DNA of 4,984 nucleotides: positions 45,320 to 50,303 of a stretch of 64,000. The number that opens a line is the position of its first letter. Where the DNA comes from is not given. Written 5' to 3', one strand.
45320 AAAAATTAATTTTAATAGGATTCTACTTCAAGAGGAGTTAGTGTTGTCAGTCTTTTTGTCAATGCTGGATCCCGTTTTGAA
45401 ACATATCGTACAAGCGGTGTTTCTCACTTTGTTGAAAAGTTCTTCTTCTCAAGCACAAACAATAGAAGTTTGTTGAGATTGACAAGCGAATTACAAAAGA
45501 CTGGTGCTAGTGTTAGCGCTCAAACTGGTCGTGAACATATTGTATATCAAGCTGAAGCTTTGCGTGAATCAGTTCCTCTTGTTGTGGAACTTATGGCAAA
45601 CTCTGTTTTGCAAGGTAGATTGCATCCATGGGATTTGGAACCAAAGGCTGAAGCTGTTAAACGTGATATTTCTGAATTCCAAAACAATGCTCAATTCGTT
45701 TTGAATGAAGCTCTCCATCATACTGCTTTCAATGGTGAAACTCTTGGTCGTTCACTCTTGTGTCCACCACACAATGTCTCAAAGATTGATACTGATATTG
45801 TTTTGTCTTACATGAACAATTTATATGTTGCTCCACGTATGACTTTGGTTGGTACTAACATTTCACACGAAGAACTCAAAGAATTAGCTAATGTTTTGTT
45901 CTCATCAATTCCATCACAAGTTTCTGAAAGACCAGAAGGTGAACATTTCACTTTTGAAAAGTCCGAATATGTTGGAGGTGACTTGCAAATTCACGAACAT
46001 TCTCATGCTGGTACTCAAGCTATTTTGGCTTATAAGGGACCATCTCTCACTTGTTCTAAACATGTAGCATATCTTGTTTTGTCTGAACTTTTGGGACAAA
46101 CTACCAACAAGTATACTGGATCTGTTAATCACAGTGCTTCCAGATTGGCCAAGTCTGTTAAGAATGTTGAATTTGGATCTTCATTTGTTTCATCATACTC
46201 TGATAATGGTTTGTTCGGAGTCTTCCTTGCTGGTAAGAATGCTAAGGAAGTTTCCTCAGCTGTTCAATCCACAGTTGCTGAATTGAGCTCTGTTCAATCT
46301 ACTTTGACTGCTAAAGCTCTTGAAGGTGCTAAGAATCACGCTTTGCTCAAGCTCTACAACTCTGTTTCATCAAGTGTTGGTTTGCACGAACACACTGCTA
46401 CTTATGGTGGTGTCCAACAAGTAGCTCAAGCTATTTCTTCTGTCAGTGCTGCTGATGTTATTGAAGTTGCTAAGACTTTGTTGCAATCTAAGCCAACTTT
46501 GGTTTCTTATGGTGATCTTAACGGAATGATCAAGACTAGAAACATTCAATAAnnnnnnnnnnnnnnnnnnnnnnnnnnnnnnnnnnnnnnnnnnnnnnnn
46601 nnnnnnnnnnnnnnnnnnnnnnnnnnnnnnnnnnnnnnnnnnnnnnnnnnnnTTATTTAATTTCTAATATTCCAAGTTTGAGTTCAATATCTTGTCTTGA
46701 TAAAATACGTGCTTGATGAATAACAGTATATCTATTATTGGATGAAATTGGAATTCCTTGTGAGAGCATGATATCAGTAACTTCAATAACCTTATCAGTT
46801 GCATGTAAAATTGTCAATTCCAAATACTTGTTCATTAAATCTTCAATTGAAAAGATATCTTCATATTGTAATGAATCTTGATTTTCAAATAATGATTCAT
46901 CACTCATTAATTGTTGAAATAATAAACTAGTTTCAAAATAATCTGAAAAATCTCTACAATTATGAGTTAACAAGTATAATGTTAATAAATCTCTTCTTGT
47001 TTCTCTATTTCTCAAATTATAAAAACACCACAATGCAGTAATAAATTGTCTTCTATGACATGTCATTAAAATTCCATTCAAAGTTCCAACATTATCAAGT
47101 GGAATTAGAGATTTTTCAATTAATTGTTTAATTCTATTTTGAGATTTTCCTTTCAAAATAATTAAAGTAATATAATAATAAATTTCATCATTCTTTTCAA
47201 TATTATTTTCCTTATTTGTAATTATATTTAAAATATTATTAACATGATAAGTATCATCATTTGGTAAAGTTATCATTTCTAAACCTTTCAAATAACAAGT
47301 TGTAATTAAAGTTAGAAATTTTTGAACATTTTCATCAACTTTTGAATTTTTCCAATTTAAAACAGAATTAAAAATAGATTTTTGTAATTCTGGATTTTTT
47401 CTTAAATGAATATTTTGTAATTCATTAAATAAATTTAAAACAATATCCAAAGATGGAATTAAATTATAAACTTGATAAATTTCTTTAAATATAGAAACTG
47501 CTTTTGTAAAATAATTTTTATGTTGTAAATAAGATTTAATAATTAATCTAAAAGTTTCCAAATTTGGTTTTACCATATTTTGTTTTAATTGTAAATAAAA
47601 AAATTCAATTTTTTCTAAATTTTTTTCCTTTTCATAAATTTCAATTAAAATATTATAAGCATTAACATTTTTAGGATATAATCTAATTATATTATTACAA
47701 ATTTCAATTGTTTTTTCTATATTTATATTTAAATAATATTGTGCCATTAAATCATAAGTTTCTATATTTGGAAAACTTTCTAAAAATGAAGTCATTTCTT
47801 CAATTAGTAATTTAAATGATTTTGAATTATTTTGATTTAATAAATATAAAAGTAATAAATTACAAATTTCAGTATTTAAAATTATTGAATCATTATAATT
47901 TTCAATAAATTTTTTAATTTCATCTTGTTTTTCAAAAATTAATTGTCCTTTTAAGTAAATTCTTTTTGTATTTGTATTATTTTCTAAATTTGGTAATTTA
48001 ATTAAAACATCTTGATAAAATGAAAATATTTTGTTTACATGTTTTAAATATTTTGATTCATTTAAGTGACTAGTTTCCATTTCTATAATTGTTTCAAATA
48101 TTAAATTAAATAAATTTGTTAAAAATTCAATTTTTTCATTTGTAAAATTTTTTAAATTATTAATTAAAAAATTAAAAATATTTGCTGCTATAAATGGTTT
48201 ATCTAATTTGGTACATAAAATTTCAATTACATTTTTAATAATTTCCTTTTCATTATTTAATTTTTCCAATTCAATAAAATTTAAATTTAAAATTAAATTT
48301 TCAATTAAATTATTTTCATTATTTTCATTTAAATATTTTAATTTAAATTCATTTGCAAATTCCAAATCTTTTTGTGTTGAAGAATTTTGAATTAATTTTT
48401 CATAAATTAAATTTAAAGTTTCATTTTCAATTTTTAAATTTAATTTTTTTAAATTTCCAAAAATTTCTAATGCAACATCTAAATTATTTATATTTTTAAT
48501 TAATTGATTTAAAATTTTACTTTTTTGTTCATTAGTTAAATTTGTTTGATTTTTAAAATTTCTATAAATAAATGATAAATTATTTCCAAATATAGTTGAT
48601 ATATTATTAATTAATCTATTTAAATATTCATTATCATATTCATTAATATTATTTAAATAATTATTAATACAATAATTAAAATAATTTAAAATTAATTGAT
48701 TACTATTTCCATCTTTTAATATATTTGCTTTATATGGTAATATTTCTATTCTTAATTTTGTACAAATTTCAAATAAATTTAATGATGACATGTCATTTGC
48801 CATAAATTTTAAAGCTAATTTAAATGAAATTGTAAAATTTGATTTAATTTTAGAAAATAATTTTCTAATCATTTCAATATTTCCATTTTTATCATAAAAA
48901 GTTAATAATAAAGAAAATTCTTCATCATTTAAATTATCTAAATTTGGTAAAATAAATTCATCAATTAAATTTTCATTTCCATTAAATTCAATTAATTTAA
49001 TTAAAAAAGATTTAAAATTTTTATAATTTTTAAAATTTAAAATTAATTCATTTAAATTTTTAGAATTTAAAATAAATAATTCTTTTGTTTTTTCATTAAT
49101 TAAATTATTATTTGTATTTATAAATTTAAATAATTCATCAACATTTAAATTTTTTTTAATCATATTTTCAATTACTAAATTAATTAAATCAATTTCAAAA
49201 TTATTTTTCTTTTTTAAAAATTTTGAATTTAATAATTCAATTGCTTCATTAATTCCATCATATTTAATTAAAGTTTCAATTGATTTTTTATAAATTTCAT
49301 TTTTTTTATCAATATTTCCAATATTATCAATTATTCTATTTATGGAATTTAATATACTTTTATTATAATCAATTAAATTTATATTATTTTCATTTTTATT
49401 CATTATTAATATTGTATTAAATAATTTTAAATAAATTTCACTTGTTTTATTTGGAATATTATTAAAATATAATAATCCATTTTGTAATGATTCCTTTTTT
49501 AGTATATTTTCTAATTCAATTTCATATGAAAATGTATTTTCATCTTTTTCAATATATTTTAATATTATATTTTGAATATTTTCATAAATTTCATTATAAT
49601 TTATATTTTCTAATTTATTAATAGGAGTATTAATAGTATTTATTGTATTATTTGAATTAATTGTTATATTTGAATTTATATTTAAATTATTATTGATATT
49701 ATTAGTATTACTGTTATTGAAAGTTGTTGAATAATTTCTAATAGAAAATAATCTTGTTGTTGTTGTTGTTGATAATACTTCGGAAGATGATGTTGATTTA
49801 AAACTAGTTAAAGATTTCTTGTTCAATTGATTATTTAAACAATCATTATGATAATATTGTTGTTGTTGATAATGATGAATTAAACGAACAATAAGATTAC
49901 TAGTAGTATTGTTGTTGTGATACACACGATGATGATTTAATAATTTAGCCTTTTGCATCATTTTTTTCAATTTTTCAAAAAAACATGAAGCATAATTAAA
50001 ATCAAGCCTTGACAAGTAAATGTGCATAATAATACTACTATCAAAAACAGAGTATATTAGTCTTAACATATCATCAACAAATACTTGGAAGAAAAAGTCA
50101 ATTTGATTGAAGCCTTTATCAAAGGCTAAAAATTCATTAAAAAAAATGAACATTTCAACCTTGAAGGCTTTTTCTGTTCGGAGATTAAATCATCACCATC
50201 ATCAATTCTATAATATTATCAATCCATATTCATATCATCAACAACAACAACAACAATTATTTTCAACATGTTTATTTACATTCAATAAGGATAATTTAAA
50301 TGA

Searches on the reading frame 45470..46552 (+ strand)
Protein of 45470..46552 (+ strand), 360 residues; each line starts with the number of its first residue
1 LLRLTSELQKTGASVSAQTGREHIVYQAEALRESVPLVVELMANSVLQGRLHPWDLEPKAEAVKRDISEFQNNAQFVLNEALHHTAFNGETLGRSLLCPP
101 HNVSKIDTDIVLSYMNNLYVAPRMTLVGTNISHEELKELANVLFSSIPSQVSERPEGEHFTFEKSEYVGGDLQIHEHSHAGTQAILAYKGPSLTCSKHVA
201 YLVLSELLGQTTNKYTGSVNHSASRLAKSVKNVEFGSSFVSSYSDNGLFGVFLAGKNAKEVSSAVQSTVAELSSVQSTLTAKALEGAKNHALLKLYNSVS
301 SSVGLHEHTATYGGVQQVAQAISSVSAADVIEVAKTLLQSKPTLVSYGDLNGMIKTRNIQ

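Call 81: search_protein_families(library=pfam, proteins=[window:45470-46552:+], max_evalue=0.001)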
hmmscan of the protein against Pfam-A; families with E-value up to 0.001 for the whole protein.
window:45470-46552:+ (360 aa): 2 families
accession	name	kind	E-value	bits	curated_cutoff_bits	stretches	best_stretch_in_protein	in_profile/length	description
PF00675.25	Peptidase_M16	-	3e-20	73.1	22.3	1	4-99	53-148/149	Insulinase (Peptidase family M16)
PF05193.26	Peptidase_M16_C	-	1e-18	68.3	23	1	106-289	2-179/181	Peptidase M16 inactive domain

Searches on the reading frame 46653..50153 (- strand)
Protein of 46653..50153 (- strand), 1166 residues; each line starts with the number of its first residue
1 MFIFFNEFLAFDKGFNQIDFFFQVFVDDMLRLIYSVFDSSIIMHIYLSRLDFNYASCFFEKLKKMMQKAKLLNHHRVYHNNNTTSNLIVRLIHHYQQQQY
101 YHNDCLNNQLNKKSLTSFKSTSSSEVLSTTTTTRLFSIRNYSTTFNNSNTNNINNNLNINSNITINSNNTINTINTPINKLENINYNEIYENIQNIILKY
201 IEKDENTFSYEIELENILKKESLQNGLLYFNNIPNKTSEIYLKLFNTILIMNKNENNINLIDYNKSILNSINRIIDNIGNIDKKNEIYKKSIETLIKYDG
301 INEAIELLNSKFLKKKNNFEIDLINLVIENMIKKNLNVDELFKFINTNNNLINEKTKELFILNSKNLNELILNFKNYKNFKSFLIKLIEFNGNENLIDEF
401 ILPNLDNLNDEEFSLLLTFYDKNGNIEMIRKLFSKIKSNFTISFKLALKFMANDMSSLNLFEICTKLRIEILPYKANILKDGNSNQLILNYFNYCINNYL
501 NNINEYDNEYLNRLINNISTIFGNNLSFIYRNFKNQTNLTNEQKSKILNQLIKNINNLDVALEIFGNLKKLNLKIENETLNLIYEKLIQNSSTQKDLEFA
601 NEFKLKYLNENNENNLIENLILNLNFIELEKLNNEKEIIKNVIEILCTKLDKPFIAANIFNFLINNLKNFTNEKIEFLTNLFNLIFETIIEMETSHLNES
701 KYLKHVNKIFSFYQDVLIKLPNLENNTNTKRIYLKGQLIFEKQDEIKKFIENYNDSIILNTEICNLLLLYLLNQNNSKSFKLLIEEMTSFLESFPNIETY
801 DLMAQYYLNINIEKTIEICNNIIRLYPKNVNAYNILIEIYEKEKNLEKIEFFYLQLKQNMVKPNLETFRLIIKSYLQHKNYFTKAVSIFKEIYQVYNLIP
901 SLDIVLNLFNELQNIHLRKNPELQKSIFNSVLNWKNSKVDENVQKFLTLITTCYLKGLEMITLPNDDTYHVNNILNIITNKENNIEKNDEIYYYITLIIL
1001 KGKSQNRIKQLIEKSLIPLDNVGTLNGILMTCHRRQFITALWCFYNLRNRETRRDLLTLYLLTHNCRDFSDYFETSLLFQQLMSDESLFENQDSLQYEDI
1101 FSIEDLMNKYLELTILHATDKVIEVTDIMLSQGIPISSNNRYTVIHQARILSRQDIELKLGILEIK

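Call 81: search_protein_families(library=pfam, proteins=[window:46653-50153:-], max_evalue=0.001)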
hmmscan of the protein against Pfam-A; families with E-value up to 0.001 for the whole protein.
window:46653-50153:- (1166 aa): 2 families
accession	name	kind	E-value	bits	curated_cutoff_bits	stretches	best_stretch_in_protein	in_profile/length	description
PF13041.12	PPR_2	-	2.7e-05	24.6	30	1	829-875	2-48/50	PPR repeat family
PF13812.12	PPR_3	-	0.00021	21.8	25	1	829-875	14-60/63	Pentatricopeptide repeat domain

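Call 83: find_encoding_contigs(protein=window:46653-50153:-, flank=2000, max_places=3)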
Protein window:46653-50153:- (1166 aa): no gene with exactly this product is on record in the collection.
